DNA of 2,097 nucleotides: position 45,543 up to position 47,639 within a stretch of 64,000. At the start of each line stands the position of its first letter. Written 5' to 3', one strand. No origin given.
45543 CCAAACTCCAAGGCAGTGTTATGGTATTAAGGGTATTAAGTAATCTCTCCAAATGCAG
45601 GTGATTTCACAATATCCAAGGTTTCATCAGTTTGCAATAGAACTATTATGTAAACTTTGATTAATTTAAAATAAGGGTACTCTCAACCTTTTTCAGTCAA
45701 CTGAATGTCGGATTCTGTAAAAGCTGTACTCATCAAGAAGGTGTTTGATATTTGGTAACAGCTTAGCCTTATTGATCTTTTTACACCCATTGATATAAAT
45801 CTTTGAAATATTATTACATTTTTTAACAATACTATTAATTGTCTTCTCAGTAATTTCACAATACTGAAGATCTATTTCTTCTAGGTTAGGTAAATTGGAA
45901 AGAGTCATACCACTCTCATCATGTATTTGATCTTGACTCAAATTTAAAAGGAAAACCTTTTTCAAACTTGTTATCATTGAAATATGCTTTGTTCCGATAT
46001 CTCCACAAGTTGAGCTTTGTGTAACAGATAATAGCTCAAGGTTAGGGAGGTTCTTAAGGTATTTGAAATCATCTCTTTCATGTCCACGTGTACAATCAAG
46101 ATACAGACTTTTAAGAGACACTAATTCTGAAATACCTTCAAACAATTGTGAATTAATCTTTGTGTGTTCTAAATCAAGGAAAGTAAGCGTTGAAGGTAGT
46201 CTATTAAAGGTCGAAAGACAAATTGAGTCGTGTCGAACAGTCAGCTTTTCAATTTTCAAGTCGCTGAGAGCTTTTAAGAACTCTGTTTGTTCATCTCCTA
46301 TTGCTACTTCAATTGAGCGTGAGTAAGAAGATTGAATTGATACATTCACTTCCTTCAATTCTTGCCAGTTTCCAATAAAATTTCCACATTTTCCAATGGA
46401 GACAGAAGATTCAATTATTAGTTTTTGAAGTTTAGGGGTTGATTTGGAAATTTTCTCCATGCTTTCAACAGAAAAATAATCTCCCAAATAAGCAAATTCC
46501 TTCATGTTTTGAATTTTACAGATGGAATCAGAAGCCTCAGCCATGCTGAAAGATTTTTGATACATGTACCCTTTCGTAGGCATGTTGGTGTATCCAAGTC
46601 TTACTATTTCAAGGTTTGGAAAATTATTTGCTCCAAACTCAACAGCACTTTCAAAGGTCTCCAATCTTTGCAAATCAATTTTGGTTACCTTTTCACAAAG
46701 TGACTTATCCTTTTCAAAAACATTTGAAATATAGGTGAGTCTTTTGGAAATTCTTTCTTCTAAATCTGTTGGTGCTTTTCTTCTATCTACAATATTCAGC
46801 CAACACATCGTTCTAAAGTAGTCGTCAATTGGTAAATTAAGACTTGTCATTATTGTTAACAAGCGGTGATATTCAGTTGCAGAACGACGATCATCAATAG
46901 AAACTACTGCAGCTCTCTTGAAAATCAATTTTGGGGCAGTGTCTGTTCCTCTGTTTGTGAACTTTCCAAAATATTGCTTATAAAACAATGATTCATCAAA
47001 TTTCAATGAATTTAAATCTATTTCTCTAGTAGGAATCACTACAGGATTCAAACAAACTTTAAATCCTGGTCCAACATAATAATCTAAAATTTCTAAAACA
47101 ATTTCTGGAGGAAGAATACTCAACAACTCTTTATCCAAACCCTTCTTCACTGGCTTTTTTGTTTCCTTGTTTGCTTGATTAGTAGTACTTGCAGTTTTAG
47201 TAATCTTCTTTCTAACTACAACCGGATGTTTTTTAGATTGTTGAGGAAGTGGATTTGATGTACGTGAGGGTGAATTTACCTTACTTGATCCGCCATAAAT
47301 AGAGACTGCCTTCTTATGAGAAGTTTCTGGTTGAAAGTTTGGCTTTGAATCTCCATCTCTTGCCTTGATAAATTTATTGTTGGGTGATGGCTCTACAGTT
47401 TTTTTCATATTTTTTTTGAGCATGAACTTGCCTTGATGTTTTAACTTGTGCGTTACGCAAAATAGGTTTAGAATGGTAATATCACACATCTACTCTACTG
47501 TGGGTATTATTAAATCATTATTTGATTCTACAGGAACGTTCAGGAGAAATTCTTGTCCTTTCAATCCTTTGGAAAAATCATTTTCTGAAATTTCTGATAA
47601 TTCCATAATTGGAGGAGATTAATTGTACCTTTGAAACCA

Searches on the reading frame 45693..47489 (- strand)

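Call 24: search_protein_families(library=pfam, proteins=[window:45693-47489:-], max_evalue=0.1)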
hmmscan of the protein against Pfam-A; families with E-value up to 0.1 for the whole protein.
window:45693-47489:- (598 aa): 8 families
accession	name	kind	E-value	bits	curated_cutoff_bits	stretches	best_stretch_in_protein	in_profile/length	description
PF23598.1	LRR_14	-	2.3e-06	27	40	1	434-570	71-200/353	Leucine-rich repeat region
PF24758.1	LRR_At5g56370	-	2.4e-06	27.8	27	1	506-570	36-97/227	FBD-associated F-box protein At5g56370, LRR repeats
PF12799.13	LRR_4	-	1.6e-05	25.4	27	1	515-546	6-36/44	Leucine Rich repeats (2 copies)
PF13855.12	LRR_8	-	7.2e-05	22.9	27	1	504-546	19-61/61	Leucine rich repeat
PF23622.1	LRR_At1g61320_AtMIF1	-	0.0021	17.9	26.9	1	514-577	74-135/384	At1g61320/AtMIF1, LRR domain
PF00560.39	LRR_1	-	0.0071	16.7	20.6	0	535-554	1-20/23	Leucine Rich Repeat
PF13516.12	LRR_6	-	0.022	15.2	23.4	0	533-547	2-16/24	Leucine Rich repeat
PF03305.18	Lipoprotein_X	-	0.076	13.3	25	0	306-389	71-157/182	Mycoplasma MG185/MG260 protein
